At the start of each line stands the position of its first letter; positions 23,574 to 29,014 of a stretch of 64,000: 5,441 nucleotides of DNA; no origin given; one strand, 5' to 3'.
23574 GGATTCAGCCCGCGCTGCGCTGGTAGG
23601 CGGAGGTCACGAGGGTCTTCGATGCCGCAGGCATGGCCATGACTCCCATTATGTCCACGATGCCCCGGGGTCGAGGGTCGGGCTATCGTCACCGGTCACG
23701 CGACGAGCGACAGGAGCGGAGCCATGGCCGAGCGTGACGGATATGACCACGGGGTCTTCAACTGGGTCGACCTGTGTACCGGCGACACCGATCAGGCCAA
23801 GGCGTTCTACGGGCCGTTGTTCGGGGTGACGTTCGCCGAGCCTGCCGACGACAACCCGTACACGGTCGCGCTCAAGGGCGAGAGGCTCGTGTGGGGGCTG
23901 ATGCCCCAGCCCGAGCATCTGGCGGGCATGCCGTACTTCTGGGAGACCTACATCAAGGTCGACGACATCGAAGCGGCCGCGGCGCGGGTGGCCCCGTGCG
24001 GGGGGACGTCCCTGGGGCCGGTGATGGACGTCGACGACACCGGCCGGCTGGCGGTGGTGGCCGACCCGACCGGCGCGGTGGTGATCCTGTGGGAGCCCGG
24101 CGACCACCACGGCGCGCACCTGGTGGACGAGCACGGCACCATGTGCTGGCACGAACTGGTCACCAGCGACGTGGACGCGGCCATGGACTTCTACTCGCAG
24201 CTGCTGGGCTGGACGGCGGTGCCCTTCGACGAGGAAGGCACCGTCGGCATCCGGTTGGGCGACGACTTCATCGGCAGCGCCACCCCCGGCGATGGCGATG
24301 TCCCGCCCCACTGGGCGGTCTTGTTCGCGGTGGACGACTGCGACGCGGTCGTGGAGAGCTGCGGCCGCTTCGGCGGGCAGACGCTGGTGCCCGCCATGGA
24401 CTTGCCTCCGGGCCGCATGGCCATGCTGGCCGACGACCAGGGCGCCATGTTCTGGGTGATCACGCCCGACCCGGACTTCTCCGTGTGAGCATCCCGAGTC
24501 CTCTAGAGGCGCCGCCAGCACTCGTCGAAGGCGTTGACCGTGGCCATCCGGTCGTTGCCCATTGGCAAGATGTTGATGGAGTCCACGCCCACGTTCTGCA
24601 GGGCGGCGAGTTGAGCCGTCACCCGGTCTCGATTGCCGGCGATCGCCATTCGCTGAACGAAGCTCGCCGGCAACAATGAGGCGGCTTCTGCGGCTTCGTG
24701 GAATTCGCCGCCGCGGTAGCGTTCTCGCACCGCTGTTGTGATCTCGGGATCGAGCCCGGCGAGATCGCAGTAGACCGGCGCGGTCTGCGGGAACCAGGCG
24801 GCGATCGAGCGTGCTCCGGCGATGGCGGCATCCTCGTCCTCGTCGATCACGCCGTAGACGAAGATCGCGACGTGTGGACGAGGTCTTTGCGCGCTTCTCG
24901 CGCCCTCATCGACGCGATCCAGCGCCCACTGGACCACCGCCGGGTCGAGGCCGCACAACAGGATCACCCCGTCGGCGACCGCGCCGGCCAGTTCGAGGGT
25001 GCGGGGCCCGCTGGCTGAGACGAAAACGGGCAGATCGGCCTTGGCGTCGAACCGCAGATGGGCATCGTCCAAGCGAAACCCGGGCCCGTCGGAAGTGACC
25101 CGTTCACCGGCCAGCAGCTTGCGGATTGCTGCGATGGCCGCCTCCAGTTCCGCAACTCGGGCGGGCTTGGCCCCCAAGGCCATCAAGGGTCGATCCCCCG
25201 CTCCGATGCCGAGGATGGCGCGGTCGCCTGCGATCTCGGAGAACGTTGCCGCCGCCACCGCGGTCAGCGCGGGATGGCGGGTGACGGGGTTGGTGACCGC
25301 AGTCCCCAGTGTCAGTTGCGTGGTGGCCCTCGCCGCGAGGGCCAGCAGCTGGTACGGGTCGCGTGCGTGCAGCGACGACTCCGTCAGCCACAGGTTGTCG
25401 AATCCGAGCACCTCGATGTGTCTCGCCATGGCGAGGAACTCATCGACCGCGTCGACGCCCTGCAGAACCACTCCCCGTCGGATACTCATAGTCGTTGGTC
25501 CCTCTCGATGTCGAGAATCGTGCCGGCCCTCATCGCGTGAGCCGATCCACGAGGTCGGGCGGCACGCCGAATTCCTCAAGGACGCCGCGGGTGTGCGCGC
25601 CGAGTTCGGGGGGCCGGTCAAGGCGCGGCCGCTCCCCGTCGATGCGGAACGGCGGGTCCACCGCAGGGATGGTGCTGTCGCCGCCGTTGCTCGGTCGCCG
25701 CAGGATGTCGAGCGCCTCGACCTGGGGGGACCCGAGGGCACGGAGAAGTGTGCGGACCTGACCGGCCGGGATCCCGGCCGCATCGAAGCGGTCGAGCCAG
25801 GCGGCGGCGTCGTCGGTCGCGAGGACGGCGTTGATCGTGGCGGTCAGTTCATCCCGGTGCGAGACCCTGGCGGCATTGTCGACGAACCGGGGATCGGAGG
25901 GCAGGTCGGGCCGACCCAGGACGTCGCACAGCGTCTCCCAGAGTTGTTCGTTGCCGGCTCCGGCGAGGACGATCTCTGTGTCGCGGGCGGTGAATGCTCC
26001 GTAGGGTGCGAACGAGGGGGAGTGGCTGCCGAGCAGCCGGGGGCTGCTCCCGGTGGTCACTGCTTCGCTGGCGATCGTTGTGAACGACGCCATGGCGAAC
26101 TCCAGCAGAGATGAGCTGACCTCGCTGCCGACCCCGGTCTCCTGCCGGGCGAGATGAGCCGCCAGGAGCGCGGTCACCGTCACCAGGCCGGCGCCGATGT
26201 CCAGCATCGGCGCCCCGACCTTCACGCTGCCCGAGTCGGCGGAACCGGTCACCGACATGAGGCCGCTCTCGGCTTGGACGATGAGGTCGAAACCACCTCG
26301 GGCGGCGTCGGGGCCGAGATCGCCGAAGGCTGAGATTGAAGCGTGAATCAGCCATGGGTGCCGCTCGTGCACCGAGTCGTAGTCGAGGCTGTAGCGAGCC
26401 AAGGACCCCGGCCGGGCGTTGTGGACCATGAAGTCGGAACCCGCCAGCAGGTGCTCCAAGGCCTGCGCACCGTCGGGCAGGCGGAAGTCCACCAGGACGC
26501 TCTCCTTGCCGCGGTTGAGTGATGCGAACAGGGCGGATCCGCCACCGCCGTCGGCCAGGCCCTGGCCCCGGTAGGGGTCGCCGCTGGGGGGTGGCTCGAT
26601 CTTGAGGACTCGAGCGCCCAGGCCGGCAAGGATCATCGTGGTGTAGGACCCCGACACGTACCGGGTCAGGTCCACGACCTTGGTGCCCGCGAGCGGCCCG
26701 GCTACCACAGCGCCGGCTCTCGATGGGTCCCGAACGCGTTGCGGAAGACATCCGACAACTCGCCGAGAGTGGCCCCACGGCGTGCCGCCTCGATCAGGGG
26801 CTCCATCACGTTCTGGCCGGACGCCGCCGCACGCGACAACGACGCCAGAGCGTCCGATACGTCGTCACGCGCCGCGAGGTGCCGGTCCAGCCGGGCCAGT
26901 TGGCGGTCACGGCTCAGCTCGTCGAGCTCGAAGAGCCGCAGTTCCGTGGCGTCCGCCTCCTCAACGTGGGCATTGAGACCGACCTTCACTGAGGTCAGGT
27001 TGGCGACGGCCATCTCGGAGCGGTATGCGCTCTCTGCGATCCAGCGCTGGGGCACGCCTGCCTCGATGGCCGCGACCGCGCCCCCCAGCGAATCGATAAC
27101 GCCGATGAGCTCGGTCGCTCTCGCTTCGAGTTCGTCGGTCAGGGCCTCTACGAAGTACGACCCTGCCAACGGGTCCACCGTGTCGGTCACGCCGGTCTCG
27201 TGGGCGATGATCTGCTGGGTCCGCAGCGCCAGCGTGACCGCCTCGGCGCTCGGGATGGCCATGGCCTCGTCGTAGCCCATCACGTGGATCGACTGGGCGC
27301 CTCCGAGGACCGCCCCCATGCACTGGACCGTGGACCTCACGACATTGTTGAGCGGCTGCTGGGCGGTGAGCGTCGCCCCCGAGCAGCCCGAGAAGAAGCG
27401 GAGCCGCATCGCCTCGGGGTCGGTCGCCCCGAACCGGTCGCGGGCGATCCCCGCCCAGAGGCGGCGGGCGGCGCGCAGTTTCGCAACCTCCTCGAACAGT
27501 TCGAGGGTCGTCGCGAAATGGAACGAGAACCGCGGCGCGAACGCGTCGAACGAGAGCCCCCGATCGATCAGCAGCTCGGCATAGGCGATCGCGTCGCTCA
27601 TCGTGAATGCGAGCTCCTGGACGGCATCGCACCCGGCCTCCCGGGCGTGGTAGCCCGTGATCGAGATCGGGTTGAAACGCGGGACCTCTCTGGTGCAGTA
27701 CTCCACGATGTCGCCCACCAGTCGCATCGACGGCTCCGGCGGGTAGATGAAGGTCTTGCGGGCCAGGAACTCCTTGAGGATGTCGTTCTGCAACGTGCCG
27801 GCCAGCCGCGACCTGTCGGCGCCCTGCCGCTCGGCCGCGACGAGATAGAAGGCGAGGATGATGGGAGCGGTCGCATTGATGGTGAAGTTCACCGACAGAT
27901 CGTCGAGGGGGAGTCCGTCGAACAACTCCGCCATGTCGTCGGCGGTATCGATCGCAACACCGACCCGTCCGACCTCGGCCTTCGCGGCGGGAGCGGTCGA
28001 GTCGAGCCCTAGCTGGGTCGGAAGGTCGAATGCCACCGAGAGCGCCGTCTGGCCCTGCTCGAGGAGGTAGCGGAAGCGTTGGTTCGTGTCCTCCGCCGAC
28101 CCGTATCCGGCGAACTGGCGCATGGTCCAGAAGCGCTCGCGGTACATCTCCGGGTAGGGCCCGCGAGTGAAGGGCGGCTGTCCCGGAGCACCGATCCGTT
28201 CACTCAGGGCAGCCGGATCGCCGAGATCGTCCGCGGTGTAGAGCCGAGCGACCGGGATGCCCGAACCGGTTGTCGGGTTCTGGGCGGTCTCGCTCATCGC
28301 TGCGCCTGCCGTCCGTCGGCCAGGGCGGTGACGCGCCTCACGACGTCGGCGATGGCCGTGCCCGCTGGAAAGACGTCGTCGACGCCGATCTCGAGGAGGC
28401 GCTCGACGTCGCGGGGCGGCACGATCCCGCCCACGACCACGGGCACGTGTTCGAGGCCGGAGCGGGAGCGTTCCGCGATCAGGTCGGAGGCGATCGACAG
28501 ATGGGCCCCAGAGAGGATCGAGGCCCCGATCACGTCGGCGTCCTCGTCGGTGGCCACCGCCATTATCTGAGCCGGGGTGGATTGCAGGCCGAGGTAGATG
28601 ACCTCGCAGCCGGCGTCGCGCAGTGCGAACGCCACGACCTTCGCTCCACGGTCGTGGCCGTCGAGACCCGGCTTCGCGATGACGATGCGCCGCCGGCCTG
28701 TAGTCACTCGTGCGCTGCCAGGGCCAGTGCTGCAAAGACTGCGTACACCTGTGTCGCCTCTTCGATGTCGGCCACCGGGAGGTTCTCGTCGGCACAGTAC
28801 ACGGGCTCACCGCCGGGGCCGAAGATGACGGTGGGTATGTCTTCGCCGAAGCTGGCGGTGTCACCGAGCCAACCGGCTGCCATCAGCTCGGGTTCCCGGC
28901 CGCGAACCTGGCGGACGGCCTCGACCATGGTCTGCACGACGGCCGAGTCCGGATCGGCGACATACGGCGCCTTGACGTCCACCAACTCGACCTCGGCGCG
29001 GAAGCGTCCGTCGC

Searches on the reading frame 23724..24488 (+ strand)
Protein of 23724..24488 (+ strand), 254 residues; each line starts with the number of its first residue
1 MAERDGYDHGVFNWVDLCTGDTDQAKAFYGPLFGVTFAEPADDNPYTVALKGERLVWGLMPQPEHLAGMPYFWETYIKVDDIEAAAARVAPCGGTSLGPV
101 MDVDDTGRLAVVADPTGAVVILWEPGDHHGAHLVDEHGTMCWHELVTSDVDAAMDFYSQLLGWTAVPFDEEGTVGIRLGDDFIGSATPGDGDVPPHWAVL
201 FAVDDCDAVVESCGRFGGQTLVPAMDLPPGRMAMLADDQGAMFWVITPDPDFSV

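Call 49: search_protein_families(library=pfam, proteins=[window:23724-24488:+], max_evalue=0.001)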
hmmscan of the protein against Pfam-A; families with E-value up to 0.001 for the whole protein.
window:23724-24488:+ (254 aa): 3 families
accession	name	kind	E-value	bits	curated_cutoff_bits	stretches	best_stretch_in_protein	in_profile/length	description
PF00903.31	Glyoxalase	-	3.1e-16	60.3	20.6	2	12-120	2-119/121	Glyoxalase/Bleomycin resistance protein/Dioxygenase superfamily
PF18029.7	Glyoxalase_6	-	1e-11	45.9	23.6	2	19-118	6-101/106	Glyoxalase-like domain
PF22677.2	Ble-like_N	-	3.3e-11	43.2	24.5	1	141-177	3-39/41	Bleomycin resistance protein-like N-terminal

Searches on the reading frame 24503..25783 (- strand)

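Call 49: search_protein_families(library=pfam, proteins=[window:24503-25783:-], max_evalue=0.001)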
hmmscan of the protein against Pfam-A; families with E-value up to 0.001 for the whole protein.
window:24503-25783:- (426 aa): 1 family
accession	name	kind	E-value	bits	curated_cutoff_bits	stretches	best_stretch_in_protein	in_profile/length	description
PF00296.26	Bac_luciferase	-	3.8e-53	181.3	27.9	1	108-401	19-313/314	Luciferase-like monooxygenase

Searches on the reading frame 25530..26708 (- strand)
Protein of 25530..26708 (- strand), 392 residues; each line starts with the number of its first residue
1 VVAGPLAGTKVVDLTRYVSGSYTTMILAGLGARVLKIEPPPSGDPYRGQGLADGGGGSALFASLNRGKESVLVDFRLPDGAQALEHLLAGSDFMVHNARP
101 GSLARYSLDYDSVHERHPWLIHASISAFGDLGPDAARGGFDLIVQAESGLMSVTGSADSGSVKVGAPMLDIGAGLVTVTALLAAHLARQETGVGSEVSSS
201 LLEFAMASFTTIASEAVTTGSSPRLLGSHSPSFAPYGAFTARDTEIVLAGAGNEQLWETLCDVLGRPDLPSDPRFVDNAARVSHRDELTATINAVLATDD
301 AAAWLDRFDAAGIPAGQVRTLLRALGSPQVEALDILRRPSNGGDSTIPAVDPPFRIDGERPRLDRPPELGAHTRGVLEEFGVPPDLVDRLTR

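Call 49: search_protein_families(library=pfam, proteins=[window:25530-26708:-], max_evalue=0.001)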
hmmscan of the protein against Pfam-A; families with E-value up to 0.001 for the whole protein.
window:25530-26708:- (392 aa): 1 family
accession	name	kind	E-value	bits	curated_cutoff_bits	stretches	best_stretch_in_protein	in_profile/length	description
PF02515.22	CoA_transf_3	-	2.6e-104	349.7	23.3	1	6-373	1-366/366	CoA-transferase family III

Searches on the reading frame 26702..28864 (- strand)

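Call 49: search_protein_families(library=pfam, proteins=[window:26702-28864:-], max_evalue=0.001)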
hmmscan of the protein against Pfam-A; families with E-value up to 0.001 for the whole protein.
window:26702-28864:- (720 aa): 1 family
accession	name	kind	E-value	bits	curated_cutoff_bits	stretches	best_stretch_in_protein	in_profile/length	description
PF01642.28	MM_CoA_mutase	-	4e-196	653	22.1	1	199-712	2-512/512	Methylmalonyl-CoA mutase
